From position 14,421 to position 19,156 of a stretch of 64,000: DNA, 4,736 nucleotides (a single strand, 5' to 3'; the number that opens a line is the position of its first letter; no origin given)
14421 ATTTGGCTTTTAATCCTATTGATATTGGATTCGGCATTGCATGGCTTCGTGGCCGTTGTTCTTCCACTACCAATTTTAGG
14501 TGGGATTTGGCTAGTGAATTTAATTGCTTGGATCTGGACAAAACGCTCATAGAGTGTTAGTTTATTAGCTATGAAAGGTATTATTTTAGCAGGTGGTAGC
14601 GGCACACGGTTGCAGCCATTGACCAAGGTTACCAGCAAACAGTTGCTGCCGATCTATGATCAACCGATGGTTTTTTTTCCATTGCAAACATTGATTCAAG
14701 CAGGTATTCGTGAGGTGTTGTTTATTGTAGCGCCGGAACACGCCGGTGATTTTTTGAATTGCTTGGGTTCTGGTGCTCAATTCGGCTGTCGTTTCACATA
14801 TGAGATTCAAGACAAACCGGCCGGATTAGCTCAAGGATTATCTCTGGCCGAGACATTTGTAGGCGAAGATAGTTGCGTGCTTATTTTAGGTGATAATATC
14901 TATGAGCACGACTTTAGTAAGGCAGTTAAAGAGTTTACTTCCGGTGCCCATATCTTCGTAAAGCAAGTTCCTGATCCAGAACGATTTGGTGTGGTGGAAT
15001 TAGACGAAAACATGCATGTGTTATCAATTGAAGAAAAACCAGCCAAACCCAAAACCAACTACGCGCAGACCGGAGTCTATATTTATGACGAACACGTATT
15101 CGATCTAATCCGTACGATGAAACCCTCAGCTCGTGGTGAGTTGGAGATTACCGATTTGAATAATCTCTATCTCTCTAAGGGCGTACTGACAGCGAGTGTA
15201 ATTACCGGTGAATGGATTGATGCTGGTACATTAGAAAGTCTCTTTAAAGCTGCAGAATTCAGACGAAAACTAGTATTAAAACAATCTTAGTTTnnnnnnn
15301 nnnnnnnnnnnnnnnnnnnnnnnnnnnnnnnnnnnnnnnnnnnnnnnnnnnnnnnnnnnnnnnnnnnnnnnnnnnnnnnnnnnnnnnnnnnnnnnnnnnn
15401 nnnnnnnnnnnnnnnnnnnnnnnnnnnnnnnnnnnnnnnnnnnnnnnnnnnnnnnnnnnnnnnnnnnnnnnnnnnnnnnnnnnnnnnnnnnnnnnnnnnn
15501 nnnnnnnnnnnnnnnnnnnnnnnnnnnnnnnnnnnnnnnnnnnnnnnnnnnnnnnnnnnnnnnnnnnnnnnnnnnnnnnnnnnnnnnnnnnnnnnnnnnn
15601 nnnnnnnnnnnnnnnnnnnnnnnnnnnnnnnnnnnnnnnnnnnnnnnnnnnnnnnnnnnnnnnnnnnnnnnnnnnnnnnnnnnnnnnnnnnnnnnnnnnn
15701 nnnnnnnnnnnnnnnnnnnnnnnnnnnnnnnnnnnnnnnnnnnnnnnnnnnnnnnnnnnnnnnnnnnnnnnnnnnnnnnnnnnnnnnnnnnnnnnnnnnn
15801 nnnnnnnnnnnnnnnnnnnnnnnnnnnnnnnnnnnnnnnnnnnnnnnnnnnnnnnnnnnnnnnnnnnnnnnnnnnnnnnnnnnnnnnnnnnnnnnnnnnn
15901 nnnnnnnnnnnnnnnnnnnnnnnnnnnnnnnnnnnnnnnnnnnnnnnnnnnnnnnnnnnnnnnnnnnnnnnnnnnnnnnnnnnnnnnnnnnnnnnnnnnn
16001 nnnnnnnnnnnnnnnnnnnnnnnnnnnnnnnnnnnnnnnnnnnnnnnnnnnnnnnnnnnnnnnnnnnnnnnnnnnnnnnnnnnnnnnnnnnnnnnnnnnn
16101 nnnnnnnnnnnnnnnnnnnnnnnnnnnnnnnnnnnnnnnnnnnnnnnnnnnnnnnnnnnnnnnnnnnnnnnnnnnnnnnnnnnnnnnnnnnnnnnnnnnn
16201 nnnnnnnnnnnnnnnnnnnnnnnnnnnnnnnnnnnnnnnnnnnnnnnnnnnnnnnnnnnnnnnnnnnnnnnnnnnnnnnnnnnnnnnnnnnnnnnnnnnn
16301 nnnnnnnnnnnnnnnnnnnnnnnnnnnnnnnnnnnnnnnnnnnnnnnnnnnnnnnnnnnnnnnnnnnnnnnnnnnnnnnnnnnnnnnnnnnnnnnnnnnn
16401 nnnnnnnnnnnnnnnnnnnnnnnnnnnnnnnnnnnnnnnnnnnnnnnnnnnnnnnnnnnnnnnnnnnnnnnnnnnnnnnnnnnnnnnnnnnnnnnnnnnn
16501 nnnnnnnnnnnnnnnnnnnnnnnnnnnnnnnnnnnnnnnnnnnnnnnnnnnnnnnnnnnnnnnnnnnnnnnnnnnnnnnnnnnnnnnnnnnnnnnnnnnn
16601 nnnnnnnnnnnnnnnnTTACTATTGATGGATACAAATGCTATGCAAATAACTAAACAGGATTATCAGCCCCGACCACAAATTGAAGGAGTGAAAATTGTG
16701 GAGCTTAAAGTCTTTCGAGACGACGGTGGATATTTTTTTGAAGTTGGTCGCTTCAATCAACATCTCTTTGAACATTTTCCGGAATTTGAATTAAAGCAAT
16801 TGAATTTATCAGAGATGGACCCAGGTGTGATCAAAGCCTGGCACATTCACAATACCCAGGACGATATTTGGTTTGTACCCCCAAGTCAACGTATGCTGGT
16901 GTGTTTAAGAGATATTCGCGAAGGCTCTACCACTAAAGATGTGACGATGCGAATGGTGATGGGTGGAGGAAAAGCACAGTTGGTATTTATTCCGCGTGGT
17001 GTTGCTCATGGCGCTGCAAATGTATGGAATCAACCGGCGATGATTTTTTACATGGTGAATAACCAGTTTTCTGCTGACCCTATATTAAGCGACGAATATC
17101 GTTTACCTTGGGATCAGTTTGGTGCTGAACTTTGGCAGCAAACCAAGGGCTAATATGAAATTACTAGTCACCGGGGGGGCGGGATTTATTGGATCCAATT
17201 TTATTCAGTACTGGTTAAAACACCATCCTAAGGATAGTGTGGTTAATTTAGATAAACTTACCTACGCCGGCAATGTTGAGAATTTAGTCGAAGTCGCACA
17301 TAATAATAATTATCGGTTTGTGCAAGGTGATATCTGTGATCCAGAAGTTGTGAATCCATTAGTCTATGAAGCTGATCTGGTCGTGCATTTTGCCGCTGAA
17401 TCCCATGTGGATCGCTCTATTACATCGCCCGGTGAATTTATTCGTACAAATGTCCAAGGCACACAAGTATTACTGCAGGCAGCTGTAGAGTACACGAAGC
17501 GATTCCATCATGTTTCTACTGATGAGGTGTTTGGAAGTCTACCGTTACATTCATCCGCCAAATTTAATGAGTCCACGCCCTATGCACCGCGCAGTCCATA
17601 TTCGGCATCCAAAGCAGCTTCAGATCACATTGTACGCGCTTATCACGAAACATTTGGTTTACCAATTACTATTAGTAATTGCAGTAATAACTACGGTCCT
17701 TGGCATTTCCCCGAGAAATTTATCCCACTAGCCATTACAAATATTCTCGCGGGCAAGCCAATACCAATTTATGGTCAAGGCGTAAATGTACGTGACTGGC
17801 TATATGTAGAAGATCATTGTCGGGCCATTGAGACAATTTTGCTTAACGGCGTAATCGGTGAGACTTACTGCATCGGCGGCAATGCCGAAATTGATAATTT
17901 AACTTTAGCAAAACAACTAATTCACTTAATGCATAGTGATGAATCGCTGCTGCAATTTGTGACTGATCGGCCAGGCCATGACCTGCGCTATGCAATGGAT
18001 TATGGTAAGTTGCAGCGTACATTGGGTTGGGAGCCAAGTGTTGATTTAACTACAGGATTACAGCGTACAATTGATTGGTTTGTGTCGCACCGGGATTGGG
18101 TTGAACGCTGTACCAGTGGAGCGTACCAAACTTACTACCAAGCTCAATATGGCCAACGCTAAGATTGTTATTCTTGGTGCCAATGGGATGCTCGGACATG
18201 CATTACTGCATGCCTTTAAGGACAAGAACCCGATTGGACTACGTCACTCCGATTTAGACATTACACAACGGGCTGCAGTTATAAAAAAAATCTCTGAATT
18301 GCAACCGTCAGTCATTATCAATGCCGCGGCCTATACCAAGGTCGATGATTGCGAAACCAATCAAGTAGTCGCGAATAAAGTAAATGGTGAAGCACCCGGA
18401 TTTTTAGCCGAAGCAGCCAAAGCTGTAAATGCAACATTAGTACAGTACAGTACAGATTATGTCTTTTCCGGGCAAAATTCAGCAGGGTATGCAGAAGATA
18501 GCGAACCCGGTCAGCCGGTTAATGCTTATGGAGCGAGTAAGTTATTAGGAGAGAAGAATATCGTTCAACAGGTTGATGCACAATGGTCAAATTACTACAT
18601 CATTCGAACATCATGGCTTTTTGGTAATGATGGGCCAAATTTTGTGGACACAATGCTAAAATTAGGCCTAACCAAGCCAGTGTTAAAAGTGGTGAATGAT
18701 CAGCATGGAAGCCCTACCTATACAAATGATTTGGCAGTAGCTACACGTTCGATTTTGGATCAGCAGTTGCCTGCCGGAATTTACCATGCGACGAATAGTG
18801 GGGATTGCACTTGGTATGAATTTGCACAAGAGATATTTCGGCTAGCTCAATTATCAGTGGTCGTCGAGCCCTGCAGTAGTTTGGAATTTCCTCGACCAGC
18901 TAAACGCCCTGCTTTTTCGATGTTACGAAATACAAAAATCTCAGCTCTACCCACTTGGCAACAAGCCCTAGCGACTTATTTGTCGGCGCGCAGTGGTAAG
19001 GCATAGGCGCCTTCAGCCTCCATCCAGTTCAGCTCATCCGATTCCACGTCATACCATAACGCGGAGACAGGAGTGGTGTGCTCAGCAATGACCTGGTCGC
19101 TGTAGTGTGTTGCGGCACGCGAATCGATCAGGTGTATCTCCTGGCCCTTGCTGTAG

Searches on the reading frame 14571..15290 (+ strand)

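Call 96: search_protein_families(library=pfam, proteins=[window:14571-15290:+], max_evalue=0.0001)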
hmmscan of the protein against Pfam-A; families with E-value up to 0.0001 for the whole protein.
window:14571-15290:+ (239 aa): 2 families
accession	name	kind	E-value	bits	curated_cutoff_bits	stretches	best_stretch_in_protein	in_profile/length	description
PF00483.29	NTP_transferase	-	1.2e-61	208.8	21.2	1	2-230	1-241/245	Nucleotidyl transferase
PF12804.13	NTP_transf_3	-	6.5e-10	39.9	27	1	3-112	1-101/160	MobA-like NTP transferase domain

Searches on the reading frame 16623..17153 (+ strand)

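Call 96: search_protein_families(library=pfam, proteins=[window:16623-17153:+], max_evalue=0.0001)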
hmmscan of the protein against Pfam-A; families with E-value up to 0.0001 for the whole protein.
window:16623-17153:+ (176 aa): 1 family
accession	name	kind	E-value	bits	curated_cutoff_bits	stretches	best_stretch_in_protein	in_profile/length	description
PF00908.23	dTDP_sugar_isom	-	1.4e-14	54.6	27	1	19-151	3-135/168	dTDP-4-dehydrorhamnose 3,5-epimerase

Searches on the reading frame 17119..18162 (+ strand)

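Call 96: search_protein_families(library=pfam, proteins=[window:17119-18162:+], max_evalue=0.0001)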
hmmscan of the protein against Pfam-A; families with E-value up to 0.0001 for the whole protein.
window:17119-18162:+ (347 aa): 6 families
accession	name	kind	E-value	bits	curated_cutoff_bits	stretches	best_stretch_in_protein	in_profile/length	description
PF16363.11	GDP_Man_Dehyd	-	6.8e-83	279.3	27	1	16-316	1-331/332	GDP-mannose 4,6 dehydratase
PF01370.27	Epimerase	-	9.6e-66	222.1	20.9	1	16-253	2-240/240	NAD dependent epimerase/dehydratase family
PF01073.25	3Beta_HSD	-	9.7e-19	67.9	22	1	16-232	1-220/280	3-beta hydroxysteroid dehydrogenase/isomerase family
PF07993.18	NAD_binding_4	-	3.4e-16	59.6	20.1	1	17-189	1-205/258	Male sterility protein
PF02719.21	Polysacc_synt_2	-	8.1e-16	58.5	20.2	1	15-272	1-248/293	Polysaccharide biosynthesis protein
PF04321.23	RmlD_sub_bind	-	5.6e-15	55.6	27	1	13-178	1-142/287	RmlD substrate binding domain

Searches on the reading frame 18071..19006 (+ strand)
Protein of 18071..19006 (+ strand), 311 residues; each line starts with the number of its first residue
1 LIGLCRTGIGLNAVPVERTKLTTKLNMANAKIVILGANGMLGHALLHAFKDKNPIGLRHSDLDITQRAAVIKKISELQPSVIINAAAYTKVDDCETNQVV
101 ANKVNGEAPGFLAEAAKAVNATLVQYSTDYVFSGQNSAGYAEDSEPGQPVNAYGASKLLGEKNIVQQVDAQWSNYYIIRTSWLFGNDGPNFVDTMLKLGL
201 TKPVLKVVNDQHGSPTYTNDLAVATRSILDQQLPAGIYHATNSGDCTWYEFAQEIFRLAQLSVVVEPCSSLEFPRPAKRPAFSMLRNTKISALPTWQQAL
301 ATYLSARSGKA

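Call 96: search_protein_families(library=pfam, proteins=[window:18071-19006:+], max_evalue=0.0001)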
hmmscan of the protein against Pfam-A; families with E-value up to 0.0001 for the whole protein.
window:18071-19006:+ (311 aa): 4 families
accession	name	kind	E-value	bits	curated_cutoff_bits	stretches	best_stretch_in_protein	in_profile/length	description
PF04321.23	RmlD_sub_bind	-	2.2e-89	299.8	27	1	31-305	2-283/287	RmlD substrate binding domain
PF01370.27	Epimerase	-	1.5e-20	74.1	20.9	1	32-197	1-187/240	NAD dependent epimerase/dehydratase family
PF16363.11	GDP_Man_Dehyd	-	8.4e-11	42.3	27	1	60-211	57-208/332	GDP-mannose 4,6 dehydratase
PF02719.21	Polysacc_synt_2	-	3.1e-08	33.6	20.2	1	62-171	61-156/293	Polysaccharide biosynthesis protein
